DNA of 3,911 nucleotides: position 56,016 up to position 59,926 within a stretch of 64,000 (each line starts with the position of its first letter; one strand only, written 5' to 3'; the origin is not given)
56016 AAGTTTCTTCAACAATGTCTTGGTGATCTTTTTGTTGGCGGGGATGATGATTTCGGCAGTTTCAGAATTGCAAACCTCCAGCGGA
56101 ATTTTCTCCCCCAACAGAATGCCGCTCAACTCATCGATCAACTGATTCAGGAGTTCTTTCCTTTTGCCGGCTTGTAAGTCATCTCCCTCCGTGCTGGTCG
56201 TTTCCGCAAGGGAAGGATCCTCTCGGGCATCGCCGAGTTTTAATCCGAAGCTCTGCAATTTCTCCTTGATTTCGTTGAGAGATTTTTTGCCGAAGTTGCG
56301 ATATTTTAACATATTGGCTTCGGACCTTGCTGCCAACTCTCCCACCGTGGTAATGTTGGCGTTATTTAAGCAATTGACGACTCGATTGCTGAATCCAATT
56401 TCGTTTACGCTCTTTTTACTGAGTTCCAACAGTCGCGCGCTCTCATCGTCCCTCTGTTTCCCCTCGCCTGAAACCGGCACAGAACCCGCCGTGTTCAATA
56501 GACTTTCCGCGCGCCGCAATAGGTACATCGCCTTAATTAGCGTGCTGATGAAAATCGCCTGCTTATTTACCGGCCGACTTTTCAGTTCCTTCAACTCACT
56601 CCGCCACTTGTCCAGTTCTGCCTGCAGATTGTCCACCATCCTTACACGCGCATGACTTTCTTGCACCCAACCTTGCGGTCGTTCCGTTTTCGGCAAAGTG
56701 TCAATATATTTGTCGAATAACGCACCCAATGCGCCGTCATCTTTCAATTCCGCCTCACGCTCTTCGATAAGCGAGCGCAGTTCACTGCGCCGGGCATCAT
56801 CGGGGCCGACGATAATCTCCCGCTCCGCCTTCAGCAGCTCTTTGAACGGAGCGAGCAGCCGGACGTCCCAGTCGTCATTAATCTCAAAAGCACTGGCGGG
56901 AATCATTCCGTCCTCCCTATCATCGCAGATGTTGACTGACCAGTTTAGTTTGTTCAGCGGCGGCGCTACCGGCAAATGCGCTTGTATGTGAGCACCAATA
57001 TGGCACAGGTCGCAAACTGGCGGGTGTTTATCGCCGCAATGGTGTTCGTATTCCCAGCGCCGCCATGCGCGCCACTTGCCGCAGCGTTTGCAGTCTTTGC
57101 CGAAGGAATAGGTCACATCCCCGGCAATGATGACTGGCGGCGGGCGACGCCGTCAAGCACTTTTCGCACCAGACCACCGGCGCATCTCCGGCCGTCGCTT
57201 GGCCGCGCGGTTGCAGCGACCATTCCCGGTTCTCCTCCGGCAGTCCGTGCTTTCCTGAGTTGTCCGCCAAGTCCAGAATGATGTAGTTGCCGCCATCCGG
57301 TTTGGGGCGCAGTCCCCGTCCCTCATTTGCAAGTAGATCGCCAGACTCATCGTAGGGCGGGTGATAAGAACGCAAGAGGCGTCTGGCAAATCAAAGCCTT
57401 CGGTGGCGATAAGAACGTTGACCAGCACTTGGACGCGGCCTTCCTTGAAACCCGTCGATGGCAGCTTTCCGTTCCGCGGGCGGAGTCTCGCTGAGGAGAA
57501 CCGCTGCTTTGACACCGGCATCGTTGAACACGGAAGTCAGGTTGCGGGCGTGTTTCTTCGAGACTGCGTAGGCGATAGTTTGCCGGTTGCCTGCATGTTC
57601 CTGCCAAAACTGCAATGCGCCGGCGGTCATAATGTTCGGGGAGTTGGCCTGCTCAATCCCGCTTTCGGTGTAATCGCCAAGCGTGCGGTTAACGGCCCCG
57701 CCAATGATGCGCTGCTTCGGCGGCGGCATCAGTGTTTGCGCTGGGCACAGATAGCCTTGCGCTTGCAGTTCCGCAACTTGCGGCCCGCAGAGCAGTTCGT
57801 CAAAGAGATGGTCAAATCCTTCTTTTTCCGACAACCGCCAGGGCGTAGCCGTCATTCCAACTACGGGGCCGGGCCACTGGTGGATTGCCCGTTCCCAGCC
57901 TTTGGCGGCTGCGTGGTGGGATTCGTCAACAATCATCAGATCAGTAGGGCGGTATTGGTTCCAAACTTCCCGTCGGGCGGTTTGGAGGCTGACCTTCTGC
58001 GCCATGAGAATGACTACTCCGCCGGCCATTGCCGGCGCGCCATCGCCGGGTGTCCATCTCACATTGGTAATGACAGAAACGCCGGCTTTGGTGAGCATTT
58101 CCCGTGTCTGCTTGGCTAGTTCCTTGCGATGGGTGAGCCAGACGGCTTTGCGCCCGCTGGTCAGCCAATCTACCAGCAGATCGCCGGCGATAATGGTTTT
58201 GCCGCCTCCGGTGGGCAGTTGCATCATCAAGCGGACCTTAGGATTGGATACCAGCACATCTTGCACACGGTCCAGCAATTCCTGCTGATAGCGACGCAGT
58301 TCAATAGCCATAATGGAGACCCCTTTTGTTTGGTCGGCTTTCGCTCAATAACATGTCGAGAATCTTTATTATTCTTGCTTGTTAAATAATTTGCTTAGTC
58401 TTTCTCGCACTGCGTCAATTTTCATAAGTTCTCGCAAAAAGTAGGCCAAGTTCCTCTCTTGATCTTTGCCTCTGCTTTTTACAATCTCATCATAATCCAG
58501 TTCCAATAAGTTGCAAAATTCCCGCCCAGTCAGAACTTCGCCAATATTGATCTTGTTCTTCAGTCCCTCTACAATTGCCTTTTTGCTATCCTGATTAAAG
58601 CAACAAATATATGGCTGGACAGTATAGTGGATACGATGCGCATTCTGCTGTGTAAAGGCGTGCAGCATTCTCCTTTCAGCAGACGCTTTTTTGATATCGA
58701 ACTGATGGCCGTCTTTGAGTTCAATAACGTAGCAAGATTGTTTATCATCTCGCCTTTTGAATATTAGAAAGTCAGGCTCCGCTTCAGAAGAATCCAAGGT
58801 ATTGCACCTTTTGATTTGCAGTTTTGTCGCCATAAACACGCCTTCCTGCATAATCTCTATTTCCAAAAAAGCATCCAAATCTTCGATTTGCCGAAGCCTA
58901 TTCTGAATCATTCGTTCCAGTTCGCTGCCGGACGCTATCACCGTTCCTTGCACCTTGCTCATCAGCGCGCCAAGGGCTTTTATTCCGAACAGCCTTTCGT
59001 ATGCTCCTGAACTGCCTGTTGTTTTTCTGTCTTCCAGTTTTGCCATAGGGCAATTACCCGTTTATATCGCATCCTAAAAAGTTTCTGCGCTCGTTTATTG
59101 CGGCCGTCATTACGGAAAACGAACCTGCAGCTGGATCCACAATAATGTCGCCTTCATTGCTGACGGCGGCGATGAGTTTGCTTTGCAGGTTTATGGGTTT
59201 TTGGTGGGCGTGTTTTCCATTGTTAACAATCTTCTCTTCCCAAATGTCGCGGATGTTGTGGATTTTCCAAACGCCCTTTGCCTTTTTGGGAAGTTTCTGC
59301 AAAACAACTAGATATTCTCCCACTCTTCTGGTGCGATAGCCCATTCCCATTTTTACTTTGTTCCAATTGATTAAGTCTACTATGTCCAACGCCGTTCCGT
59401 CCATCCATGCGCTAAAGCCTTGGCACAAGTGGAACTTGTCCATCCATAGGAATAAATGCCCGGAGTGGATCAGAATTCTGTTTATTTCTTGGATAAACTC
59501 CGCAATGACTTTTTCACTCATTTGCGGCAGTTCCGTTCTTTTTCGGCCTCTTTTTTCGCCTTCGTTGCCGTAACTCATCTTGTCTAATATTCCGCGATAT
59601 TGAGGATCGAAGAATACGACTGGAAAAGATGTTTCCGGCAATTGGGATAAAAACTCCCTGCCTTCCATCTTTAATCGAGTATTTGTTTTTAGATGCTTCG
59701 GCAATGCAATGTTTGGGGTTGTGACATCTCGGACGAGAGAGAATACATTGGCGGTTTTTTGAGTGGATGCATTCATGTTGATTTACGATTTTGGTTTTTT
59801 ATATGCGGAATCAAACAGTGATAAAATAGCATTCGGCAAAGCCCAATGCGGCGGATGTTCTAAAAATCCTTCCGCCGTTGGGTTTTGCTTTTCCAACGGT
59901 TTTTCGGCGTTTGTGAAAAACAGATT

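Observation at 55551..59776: Second AT-rich island: beta-class MTase + PD-(D/E)xK endonuclease + RadD-like helicase fused to an RNA polymerase alpha-CTD-like domain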

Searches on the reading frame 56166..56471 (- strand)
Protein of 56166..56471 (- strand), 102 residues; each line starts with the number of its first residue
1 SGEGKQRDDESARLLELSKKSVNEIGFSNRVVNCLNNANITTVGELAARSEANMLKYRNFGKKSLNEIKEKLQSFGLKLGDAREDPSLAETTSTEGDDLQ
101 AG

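Call 63: predict_structure(alignment_id=A3)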
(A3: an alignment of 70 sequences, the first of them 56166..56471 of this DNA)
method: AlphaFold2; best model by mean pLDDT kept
length: 102 residues; sequences in the alignment: 70
mean_pLDDT: 74.1   pTM: 0.57
mean pLDDT of the five models: 74.1, 73.2, 72.8, 72.4, 71.8
residues with pLDDT >= 90: 20; 70-90: 49; 50-70: 8; < 50: 25
segments of 3 or more residues with pLDDT < 50: 1-6, 84-102
pLDDT, mean of each block of 10 residues (from residue 1): 50 81 88 90 89 85 90 86 50 39 40
secondary structure, 60 per line:
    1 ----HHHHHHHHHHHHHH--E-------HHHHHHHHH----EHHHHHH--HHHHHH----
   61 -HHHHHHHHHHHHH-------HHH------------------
elements in order: H5-18 H29-37 H43-48 H51-56 H62-74

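Call 66: fold_search(model_id=the predicted structure, library=pdb)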
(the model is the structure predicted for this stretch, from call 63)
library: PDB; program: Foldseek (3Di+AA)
matches with E <= 10: 182; with E <= 0.001: 39
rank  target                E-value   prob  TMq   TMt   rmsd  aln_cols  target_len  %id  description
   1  3n4m_C                3.0e-05  1.00  0.62  0.86   0.8        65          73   42  E. coli RNA polymerase alpha subunit C-terminal domain in complex with CAP and DNA (released 2011-05-25)
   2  9zum_D                3.7e-05  1.00  0.61  0.78   0.7        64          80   52  Structure of the Caulobacter crescentus RNAP alpha-CTD bound to AT rich DNA (released 2026-02-25)
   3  8y5l_A1               3.7e-05  1.00  0.61  0.22   4.3        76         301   38  E.coli transcription translation coupling complex in TTC-B state 1 (subclass1) containing mRNA with 30-mer spacer, Nu (released 2025-08-13)
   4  9zum_B                4.2e-05  1.00  0.62  0.81   0.7        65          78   51  Structure of the Caulobacter crescentus RNAP alpha-CTD bound to AT rich DNA (released 2026-02-25)
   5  9zum_E                4.4e-05  1.00  0.62  0.82   0.7        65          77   51  Structure of the Caulobacter crescentus RNAP alpha-CTD bound to AT rich DNA (released 2026-02-25)
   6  1lb2_E                4.4e-05  1.00  0.61  0.93   0.9        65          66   42  Structure of the E. coli alpha C-terminal domain of RNA polymerase in complex with CAP and DNA (released 2002-09-06)
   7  3n4m_B                5.3e-05  1.00  0.61  0.83   0.7        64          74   42  E. coli RNA polymerase alpha subunit C-terminal domain in complex with CAP and DNA (released 2011-05-25)
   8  4jk1_A                5.3e-05  1.00  0.61  0.20   0.8        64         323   42  X-ray crystal structure of Escherichia coli sigma70 holoenzyme in complex with Guanosine tetraphosphate (ppGpp) (released 2013-04-10)
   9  9a4w_A                5.7e-05  1.00  0.62  0.21   2.7        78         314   40  Integrative model of RPOA-RPOC by crosslinking MS and deep learning (released 2024-09-18)
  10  9zum_A                6.0e-05  1.00  0.63  0.80   0.6        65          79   51  Structure of the Caulobacter crescentus RNAP alpha-CTD bound to AT rich DNA (released 2026-02-25)
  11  3n97_B                7.8e-05  1.00  0.62  0.83   0.8        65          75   42  RNA polymerase alpha C-terminal domain (E. coli) and sigma region 4 (T. aq. mutant) bound to (UP,-35 element) DNA (released 2011-06-08)
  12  8y5t_A2               1.2e-04  1.00  0.62  0.94   0.7        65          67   42  E.coli Transcription translation coupling complex in TTC-B state 5 (subclass 3) containing mRNA with 27-mer spacer, N (released 2025-08-13)
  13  8y5l_A2               1.2e-04  1.00  0.62  0.22   0.7        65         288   42  E.coli transcription translation coupling complex in TTC-B state 1 (subclass1) containing mRNA with 30-mer spacer, Nu (released 2025-08-13)
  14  1z3e_B                1.2e-04  1.00  0.61  0.91   0.8        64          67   45  Crystal Structure of Spx in Complex with the C-terminal Domain of the RNA Polymerase Alpha Subunit (released 2005-10-11)
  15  9msg_G                1.4e-04  1.00  0.61  0.21   0.8        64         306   42  De novo SigN RNA polymerase transcription initiation intermediate with bound SigN-RII (released 2025-08-13)
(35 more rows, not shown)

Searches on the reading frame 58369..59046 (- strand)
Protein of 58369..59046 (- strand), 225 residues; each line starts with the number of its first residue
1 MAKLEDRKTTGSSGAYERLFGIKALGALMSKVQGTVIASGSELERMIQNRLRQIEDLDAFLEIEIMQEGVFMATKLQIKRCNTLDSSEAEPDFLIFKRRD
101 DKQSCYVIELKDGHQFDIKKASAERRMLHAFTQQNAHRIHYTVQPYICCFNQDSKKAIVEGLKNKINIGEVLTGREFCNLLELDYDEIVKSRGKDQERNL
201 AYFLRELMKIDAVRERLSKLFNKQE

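Call 6: search_protein_families(library=pfam, max_evalue=0.01, proteins=[window:58369-59046:-])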
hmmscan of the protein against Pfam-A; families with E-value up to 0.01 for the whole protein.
window:58369-59046:- (225 aa): 0 families

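Call 7: search_protein_families(library=padloc, max_evalue=0.01, proteins=[window:58369-59046:-])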
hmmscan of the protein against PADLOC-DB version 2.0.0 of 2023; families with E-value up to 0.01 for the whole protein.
window:58369-59046:- (225 aa): 2 families
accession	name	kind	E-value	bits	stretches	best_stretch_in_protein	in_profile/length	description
PDLC03487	REase_II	-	1e-47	160.6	1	10-221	12-227/227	Type II restriction enzyme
PDLC03573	REase_II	-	0.0043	14.7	1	89-181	108-202/239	Type II restriction enzyme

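Call 31: search_protein_families(library=ncbifam, max_evalue=0.001, proteins=[window:58369-59046:-])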
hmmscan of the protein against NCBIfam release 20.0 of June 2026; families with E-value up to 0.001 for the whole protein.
window:58369-59046:- (225 aa): 0 families

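Call 35: search_solved_structures(query=window:58369-59046:-, max_evalue=1)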
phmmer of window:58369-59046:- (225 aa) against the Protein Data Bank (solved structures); distinct sequences matched with E-value up to 1: 0.

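Call 52: search_dna_similar(query=window:58369-59046:-, collection=plasmids, mode=protein, max_rows=10, max_evalue=0.001)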
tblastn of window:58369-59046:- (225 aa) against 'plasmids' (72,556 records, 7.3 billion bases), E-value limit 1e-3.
Records with a match: 5; places in all: 5; records where one place covers at least 80% of the query: 5.
Best place of each record, by identity: <60% 5.
By first word of the organism name: Campylobacter 5.
By predicted mobility (MOB-suite, as given by PLSDB): conjugative 5.
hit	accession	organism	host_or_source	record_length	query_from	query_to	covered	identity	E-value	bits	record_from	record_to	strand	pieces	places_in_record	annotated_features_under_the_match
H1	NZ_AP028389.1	Campylobacter jejuni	Homo sapiens,feces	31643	6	225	98%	39.1%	3e-38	147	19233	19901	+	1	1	restriction endonuclease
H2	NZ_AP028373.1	Campylobacter coli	Homo sapiens,feces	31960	6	225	98%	39.1%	3e-38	147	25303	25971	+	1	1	restriction endonuclease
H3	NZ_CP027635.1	Campylobacter coli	turkey,meat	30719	6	222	96%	39.2%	8e-43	160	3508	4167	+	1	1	restriction endonuclease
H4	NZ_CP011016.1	Campylobacter coli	Homo sapiens,feces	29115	6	220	96%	39.5%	1e-42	160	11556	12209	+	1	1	hypothetical protein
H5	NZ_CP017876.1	Campylobacter coli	pork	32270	6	220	96%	39.5%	1e-42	160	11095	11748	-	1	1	hypothetical protein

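Call 53: get_annotated_region(hit=H3, flank=2500)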
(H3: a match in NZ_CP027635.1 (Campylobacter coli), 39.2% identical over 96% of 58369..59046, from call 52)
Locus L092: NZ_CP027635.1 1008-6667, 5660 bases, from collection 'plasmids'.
description: Campylobacter coli strain meC0281 plasmid unnamed1, complete sequence
organism: Campylobacter coli (NCBI taxid 195)
taxonomy: Bacteria; Campylobacterota; Epsilonproteobacteria; Campylobacterales; Campylobacteraceae; Campylobacter; Campylobacter coli
host: -; source: turkey,meat; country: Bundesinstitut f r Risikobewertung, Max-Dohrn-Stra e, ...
typing (MOB-suite, as given by PLSDB): conjugative; relaxase MOBP; mating-pair formation MPF_T
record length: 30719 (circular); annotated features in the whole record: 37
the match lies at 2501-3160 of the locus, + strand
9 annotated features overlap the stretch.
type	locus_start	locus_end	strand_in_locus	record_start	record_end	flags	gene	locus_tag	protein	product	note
CDS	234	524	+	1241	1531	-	-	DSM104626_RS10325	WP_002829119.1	hypothetical protein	-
CDS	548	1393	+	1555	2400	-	-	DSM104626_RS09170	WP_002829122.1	replication/maintenance protein RepL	-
CDS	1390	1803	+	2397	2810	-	-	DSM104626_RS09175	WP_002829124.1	type II toxin-antitoxin system VapC family toxin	-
CDS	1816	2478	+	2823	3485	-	-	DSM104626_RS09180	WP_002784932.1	DNA methyltransferase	GO:0006306 - DNA methylation [Evidence IEA]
CDS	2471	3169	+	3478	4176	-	-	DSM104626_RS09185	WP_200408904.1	restriction endonuclease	-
CDS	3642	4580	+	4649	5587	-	trbB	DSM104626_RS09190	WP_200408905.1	P-type conjugative transfer ATPase TrbB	-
CDS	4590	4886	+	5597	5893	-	-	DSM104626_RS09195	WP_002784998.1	TrbC/VirB2 family protein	-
CDS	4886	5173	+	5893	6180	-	trbD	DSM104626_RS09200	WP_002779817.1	conjugal transfer protein TrbD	-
CDS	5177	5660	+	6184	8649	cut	-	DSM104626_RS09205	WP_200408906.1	conjugal transfer protein TrbE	-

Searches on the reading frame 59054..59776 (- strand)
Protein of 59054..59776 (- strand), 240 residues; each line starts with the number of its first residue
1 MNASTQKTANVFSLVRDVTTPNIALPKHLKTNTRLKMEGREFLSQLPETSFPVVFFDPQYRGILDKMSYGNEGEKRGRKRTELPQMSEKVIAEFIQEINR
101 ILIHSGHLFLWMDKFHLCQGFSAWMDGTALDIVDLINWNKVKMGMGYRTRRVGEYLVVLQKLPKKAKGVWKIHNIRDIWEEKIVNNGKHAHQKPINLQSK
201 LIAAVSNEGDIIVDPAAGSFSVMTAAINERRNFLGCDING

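Call 6: search_protein_families(library=pfam, max_evalue=0.01, proteins=[window:59054-59776:-])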
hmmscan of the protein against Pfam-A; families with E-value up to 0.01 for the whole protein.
window:59054-59776:- (240 aa): 1 family
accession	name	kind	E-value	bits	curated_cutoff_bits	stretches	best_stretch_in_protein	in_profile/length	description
PF01555.25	N6_N4_Mtase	-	7.5e-17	62.5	26.7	1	89-239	30-212/221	DNA methylase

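Call 7: search_protein_families(library=padloc, max_evalue=0.01, proteins=[window:59054-59776:-])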
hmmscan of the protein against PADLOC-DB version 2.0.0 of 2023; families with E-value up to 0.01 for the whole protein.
window:59054-59776:- (240 aa): 39 families (the best 25 are shown)
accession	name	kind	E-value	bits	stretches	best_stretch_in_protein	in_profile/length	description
PDLC03271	MTase_II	-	1.2e-77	258.6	1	32-238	12-218/228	Type II methyltransferase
PDLC03379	MTase_II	-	9.7e-24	82.6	1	41-239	28-230/267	Type II methyltransferase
PDLC03371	MTase_II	-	4.5e-22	76.8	2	163-239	169-241/260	Type II methyltransferase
PDLC03299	MTase_II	-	1.4e-15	55.6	1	164-239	175-246/296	Type II methyltransferase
PDLC03387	MTase_II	-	1.7e-14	51.7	2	164-239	188-264/289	Type II methyltransferase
PDLC03265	MTase_II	-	2.7e-13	48.1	1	173-239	249-317/333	Type II methyltransferase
PDLC03353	MTase_II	-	2.7e-10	38.2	1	162-239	168-239/260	Type II methyltransferase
PDLC03216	MTase_II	-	6.6e-10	36.5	1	167-237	171-242/364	Type II methyltransferase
PDLC03300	MTase_II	-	1.4e-09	35.4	1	177-239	198-265/302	Type II methyltransferase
PDLC03339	MTase_II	-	2e-09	34.7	1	147-239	172-260/399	Type II methyltransferase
PDLC03320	MTase_II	-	4.2e-09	34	1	166-239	194-263/289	Type II methyltransferase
PDLC03260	MTase_II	-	6e-09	33.3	1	153-237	212-294/349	Type II methyltransferase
PDLC03738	oMTase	-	5.4e-08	29.9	1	187-237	200-252/376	orphan methyltransferase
PDLC03251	MTase_II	-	1.2e-07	29.3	1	180-237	197-253/282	Type II methyltransferase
PDLC03229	MTase_II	-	2.1e-07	28.1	1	132-228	281-378/436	Type II methyltransferase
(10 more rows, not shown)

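Call 31: search_protein_families(library=ncbifam, max_evalue=0.001, proteins=[window:59054-59776:-])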
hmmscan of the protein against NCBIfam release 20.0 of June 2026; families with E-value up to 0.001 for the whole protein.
window:59054-59776:- (240 aa): 3 families
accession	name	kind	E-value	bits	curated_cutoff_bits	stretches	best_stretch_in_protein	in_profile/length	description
NF008572.0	PRK11524.1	equivalog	6e-12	45.3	292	1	167-239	177-245/294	adenine-specific DNA-methyltransferase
NF050803.1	DnaMtaseCcrMCaul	equivalog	2.2e-08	33.4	830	1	187-237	184-234/350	adenine-specific DNA-methyltransferase CcrM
NF010253.0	PRK13699.1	subfamily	1e-06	28.6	244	1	167-237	122-192/226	DNA methyltransferase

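Call 36: search_solved_structures(query=window:59054-59776:-, max_evalue=0.001)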
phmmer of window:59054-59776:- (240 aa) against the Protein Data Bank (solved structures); distinct sequences matched with E-value up to 0.001: 7.
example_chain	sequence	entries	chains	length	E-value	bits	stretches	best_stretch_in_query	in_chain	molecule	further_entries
8urk_A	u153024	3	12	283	4.4e-07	32.7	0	166-239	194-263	Methyltransferase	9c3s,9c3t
9c3u_A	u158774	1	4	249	3.2e-06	29.9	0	166-239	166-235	Methyltransferase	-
8s9n_A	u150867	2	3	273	5.5e-06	29.1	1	34-239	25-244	DNA cytosine-N4 methyltransferase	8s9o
8s9m_A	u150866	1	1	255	8.4e-06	28.5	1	91-239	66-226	DNA cytosine-N4 methyltransferase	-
5hfj_A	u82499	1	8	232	2.4e-05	27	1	121-237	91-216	Adenine specific DNA methyltransferase (DpnA)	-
5hek_A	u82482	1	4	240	2.7e-05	26.9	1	121-237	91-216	Adenine specific DNA methyltransferase (DpnA)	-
1g60_A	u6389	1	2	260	3.9e-05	26.3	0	188-239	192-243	Adenine-specific Methyltransferase MboIIA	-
